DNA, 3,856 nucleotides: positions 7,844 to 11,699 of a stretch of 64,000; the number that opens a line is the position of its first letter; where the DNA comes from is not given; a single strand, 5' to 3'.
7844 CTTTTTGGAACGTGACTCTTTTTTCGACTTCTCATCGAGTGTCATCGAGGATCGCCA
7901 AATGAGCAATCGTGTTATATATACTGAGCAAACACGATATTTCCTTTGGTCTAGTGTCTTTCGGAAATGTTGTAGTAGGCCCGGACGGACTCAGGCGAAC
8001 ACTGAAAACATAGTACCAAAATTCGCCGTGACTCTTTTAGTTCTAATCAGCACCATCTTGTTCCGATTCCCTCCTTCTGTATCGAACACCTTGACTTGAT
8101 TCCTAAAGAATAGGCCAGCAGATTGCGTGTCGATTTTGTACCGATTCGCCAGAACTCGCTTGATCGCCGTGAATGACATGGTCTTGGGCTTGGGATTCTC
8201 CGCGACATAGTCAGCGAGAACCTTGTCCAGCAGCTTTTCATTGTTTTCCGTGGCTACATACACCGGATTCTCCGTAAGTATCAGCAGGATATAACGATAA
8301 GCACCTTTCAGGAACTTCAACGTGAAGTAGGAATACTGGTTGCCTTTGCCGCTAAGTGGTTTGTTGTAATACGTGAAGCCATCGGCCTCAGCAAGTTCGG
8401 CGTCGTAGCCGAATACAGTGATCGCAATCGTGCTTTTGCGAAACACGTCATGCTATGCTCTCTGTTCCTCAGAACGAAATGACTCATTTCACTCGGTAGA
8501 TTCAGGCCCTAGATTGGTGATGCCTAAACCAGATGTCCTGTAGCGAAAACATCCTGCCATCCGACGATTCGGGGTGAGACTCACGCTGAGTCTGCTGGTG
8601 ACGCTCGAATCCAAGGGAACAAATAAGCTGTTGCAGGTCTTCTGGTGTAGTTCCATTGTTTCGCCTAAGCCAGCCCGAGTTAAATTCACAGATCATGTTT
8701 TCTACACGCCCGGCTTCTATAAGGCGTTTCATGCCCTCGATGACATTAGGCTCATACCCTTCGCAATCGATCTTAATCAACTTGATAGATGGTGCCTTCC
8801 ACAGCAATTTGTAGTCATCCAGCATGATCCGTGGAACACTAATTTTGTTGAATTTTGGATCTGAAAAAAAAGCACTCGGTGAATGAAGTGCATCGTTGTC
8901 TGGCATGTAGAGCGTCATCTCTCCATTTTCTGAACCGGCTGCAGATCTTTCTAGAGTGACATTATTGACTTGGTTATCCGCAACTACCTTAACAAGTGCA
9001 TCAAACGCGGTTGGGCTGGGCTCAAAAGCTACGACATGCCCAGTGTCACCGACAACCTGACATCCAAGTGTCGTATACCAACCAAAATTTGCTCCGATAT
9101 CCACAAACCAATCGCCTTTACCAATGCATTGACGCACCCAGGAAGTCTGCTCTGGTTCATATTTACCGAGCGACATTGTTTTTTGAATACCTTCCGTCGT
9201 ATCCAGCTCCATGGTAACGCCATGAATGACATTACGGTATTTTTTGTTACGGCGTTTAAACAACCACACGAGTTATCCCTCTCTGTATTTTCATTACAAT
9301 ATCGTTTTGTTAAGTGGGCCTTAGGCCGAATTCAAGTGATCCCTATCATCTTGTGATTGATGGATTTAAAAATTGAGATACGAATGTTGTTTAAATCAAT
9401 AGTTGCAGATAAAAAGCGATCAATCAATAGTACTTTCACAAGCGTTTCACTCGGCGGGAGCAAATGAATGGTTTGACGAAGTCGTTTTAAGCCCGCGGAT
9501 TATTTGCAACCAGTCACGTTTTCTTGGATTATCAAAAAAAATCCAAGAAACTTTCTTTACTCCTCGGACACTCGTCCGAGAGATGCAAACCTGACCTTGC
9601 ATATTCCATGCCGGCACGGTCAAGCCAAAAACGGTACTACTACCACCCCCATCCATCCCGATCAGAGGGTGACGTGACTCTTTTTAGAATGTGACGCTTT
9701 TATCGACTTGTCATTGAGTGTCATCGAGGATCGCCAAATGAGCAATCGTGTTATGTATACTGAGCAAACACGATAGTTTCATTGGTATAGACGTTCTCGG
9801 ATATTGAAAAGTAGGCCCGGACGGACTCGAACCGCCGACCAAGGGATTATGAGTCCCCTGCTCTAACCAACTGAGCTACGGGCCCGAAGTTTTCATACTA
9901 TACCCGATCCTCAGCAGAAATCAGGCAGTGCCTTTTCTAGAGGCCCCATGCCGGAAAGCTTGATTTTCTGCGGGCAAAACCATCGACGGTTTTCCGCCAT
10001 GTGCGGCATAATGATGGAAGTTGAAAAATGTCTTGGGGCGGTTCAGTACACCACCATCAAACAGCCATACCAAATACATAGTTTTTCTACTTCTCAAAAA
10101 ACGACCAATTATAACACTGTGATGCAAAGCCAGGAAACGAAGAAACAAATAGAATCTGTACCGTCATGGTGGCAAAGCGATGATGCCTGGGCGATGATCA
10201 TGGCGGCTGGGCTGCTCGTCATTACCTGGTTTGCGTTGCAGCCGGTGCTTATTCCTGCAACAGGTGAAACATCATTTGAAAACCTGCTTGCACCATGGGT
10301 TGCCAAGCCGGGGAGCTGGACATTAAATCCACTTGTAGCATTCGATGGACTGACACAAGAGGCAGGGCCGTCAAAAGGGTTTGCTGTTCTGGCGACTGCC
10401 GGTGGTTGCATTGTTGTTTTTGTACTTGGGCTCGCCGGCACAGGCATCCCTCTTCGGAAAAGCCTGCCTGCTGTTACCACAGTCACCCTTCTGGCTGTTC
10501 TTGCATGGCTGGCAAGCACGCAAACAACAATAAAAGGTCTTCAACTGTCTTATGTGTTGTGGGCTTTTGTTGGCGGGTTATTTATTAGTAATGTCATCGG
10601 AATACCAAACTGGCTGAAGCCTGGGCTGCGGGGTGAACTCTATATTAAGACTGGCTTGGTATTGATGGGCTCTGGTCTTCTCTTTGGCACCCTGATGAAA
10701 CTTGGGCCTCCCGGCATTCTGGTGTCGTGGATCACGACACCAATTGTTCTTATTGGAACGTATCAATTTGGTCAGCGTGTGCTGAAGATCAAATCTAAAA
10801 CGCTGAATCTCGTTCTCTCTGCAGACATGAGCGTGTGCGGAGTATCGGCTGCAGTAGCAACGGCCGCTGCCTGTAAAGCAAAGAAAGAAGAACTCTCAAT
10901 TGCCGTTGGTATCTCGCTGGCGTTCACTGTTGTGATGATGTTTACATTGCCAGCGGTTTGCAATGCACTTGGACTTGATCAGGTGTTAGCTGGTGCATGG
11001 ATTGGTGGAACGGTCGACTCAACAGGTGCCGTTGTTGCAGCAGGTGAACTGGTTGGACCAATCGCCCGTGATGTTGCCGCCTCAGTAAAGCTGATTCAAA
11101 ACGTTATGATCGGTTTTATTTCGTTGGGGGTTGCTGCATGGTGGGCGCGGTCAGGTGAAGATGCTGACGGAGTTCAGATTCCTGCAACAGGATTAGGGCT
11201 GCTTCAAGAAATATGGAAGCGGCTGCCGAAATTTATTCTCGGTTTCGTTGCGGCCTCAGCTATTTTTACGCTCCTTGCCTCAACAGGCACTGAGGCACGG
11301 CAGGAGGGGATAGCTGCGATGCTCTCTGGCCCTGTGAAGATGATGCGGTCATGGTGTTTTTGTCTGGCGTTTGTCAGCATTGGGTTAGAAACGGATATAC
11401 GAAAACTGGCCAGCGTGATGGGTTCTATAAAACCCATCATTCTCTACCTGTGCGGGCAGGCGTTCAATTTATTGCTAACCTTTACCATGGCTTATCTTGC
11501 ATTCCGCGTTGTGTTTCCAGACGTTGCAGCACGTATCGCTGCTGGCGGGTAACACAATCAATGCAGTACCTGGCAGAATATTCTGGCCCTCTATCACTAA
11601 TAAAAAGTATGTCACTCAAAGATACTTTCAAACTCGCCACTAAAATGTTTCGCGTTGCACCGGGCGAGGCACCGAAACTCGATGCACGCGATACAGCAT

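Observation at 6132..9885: Two ~1.84-kb integrase-less cassettes stacked at the 3' end of a tRNA-Met gene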

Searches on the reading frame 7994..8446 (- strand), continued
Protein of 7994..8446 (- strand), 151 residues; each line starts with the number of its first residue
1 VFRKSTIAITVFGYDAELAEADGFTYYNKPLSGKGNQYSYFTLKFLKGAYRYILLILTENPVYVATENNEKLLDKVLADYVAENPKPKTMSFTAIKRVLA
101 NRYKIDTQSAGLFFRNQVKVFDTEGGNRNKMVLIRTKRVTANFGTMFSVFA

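Call 58: search_protein_families(library=pfam, proteins=[L010:1137-1793:-, L010:2451-3572:+, L010:3906-4679:-, L036:1023-1232:+, L012:1678-1899:-, L036:2992-6483:+, L036:7952-8479:+, L036:347-856:-, L012:511-1662:-, L007:8198-9349:-], max_evalue=0.01)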
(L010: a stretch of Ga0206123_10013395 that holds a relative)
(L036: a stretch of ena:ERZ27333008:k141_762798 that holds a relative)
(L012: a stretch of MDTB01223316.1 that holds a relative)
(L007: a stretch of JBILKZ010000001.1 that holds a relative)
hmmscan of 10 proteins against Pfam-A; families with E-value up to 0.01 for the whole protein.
L010:1137-1793:- (219 aa): 0 families

L010:2451-3572:+ (374 aa): 1 family
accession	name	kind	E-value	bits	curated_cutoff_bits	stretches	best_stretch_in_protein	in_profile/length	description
PF13387.12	Lnb_N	-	1.6e-29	103.1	22.2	1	163-311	4-155/175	Lnb N-terminal periplasmic domain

L010:3906-4679:- (258 aa): 2 families
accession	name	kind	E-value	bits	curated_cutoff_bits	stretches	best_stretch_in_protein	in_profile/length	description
PF14378.12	PAP2_3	-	3.6e-11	43.7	27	1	62-205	34-185/190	PAP2 superfamily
PF01569.27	PAP2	-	1.6e-07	31.6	27.2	1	144-210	48-120/130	PAP2 superfamily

L036:1023-1232:+ (70 aa): 1 family
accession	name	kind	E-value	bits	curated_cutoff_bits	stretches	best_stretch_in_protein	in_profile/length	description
PF12728.13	HTH_17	-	0.0069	17.1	27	1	22-63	11-50/51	Helix-turn-helix domain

L012:1678-1899:- (74 aa): 2 families
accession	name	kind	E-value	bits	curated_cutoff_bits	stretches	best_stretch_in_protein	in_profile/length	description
PF02042.20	RWP-RK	-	0.0068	16.7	29.3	0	24-44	20-40/49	RWP-RK domain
PF12728.13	HTH_17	-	0.0072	17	27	1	22-66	7-49/51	Helix-turn-helix domain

L036:2992-6483:+ (1164 aa): 0 families

L036:7952-8479:+ (176 aa): 1 family
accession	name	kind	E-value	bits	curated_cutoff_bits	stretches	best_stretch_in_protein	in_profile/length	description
PF21329.2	CYP38_PsbQ-like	-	0.0096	16.9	27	0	12-54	9-51/117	Peptidyl-prolyl cis-trans isomerase CYP38-like, PsbQ-like domain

L036:347-856:- (170 aa): 4 families
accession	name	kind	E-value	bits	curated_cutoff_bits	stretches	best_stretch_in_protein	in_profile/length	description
PF00538.25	Linker_histone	-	0.00033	21.2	22.4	1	110-151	11-53/74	linker histone H1 and H5 family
PF05859.17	Mis12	-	0.00083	19.6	25.7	1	9-79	117-189/231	Mis12 protein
PF14712.11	Snapin_Pallidin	-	0.0051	17.7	29.6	1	26-80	11-66/89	Snapin/Pallidin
PF11140.13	DUF2913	-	0.0051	17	23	1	18-116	66-163/207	Protein of unknown function (DUF2913)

L012:511-1662:- (384 aa): 1 family
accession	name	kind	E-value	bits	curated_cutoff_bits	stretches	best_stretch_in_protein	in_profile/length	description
PF00589.27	Phage_integrase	-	1.9e-07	31.4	27.1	1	199-357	5-166/172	Phage integrase family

L007:8198-9349:- (384 aa): 3 families
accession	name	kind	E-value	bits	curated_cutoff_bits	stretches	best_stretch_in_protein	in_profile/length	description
PF00589.27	Phage_integrase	-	3.9e-06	27.2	27.1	1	200-356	7-168/172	Phage integrase family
PF13102.12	Phage_int_SAM_5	-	4.9e-05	24.1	22.3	1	103-178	20-94/98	Phage integrase SAM-like domain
PF22022.2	Phage_int_M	-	0.00027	21.5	27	1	103-177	16-90/96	Phage integrase central domain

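Call 79: find_related_loci(query=A1, collection=viral_contigs, flank=10000)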
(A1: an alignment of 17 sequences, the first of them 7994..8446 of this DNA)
Query A1 (151 aa) in viral_contigs; peptide patterns used: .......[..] (x = any residue, [..] = any of these).
8 stretches matched a pattern, but none encodes a relative of the query by tblastn (E <= 1e-3).

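Call 80: search_protein_families(library=ncbifam, proteins=[L036:347-856:-, window:7994-8446:-, L010:1137-1793:-, L036:1023-1232:+, L036:1246-2397:+], max_evalue=0.01)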
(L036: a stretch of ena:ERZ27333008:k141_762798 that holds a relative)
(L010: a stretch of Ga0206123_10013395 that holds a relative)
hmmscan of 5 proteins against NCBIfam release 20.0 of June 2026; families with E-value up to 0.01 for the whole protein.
L036:347-856:- (170 aa): 0 families

window:7994-8446:- (151 aa): 0 families

L010:1137-1793:- (219 aa): 3 families
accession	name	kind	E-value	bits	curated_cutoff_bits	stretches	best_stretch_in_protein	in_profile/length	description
NF000411.1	Erm45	exception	0.00034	20.5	525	1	66-119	30-83/245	23S rRNA (adenine(2058)-N(6))-methyltransferase Erm(45)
TIGR00755.1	ksgA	equivalog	0.0017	17.7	171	1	58-119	22-83/256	16S rRNA (adenine(1518)-N(6)/adenine(1519)-N(6))-dimethyltransferase RsmA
NF000499.2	Erm23S_rRNA_broad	equivalog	0.0042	16.5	212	1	61-119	19-77/244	23S ribosomal RNA methyltransferase Erm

L036:1023-1232:+ (70 aa): 0 families

L036:1246-2397:+ (384 aa): 4 families
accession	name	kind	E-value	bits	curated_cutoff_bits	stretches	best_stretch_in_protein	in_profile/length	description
NF040815.2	recomb_XerA_Arch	equivalog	1.8e-12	47.4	220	1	97-355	3-248/263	site-specific tyrosine recombinase/integron integrase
TIGR02225.1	recomb_XerD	equivalog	2.7e-06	26.9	329.6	1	103-286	11-189/290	site-specific tyrosine recombinase XerD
NF002685.0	PRK02436.1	equivalog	0.00011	22.1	178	1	92-256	3-153/245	site-specific tyrosine recombinase XerD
TIGR02249.1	integrase_gron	subfamily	0.00071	19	265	1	106-295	15-198/315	integron integrase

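Call 83: search_protein_representatives(alignment_id=A1)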
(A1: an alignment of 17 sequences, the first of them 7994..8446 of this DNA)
Query: 17 sequences, 181 profile positions. Proteins with E-value up to 0.001 (for the whole library): 82; up to 1e-10: 50; up to 1e-30: 12. The best 82 are listed.
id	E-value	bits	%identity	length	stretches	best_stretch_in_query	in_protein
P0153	1.4e-73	262.9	-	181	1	2-173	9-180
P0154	1.9e-61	223.4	-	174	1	3-171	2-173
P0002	3.1e-53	196.6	-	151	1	49-180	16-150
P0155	9.1e-44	165.8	-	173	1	4-169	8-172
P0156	1.3e-39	152.2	-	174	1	5-170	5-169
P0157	1.6e-39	151.9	-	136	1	41-165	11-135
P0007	2.9e-38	147.9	-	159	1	81-180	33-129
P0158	1.5e-37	145.5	-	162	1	4-164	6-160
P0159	3.9e-37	144.2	-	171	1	10-169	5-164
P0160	3.4e-35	137.9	-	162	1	10-164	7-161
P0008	1.4e-34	135.9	-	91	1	92-178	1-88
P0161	5.2e-32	127.5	-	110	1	72-176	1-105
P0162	1.3e-30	123.0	-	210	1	7-117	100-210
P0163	1.1e-29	119.9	-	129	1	75-164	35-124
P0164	3.6e-29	118.2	-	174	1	21-166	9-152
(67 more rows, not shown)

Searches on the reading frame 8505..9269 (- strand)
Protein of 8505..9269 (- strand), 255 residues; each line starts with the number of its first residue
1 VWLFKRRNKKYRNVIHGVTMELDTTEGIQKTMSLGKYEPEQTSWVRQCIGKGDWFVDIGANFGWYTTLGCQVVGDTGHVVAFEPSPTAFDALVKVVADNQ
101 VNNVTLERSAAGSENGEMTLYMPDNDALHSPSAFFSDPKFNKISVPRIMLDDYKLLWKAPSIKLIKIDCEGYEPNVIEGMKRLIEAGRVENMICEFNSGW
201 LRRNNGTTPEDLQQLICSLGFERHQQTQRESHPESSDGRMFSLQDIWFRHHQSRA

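Call 10: search_protein_families(library=pfam, proteins=[window:8505-9269:-], max_evalue=0.1)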
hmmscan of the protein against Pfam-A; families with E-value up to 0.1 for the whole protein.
window:8505-9269:- (255 aa): 4 families
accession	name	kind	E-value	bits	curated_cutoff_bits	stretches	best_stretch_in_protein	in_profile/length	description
PF05050.19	Methyltransf_21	-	5.6e-16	59.6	22.7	1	57-222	1-172/173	Methyltransferase FkbM domain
PF05575.17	V_cholerae_RfbT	-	3.2e-05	23.8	27.9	1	44-213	72-245/286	Vibrio cholerae RfbT protein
PF02475.24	TRM5-TYW2_MTfase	-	0.0051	17.2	28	1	45-105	30-89/164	TRM5/TYW2 methyltransferase domain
PF01135.25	PCMT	-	0.053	13.7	20.3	1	27-107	51-129/210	Protein-L-isoaspartate(D-aspartate) O-methyltransferase (PCMT)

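Call 11: search_protein_families(library=phrogs, proteins=[window:8505-9269:-], max_evalue=0.1)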
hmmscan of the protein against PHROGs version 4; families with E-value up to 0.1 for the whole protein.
window:8505-9269:- (255 aa): 1 family
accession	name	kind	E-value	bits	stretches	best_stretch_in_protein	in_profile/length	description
phrog_8156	-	other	4.6e-27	95.8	1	35-195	34-187/244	methyltransferase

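Call 80: search_protein_families(library=ncbifam, proteins=[window:8505-9269:-], max_evalue=0.01)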
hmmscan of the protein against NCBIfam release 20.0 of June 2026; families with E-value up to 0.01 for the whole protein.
window:8505-9269:- (255 aa): 1 family
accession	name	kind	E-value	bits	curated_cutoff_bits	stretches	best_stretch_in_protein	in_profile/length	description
TIGR01444.1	fkbM_fam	subfamily_domain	3e-24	86.1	37.7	1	55-192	2-138/143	FkbM family methyltransferase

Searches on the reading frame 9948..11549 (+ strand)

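Call 10: search_protein_families(library=pfam, proteins=[window:9948-11549:+], max_evalue=0.1)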
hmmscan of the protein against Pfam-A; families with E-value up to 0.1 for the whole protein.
window:9948-11549:+ (534 aa): 1 family
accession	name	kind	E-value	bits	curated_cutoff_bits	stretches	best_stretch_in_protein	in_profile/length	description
PF03601.19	Cons_hypoth698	-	4.7e-49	167.4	24.5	1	179-498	6-302/304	Conserved hypothetical protein 698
